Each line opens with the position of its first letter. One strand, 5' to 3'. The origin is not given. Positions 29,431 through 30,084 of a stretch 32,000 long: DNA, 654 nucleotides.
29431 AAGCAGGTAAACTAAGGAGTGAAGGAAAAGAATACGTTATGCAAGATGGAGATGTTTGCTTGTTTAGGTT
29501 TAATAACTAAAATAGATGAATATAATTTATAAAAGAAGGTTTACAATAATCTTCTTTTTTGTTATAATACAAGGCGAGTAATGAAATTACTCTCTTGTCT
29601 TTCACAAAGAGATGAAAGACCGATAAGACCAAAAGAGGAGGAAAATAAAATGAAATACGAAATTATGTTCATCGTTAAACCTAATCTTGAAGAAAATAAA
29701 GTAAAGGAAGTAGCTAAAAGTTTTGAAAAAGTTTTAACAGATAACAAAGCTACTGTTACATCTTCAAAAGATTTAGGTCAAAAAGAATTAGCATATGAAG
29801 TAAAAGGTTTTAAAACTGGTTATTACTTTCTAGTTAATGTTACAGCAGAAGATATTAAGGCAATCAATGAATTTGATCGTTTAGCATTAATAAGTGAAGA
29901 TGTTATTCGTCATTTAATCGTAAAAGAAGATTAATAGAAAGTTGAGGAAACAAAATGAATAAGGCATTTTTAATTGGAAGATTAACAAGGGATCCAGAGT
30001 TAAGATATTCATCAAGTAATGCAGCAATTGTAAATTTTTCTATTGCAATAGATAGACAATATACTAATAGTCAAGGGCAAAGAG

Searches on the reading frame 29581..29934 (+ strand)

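Call 63: search_protein_families(library=pfam, proteins=[window:29581-29934:+], max_evalue=0.00001)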
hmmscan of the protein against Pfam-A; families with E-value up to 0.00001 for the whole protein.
window:29581-29934:+ (117 aa): 1 family
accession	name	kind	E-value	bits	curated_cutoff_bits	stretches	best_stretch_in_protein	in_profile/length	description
PF01250.22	Ribosomal_S6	-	1.1e-27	96.5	27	1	25-115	1-90/90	Ribosomal protein S6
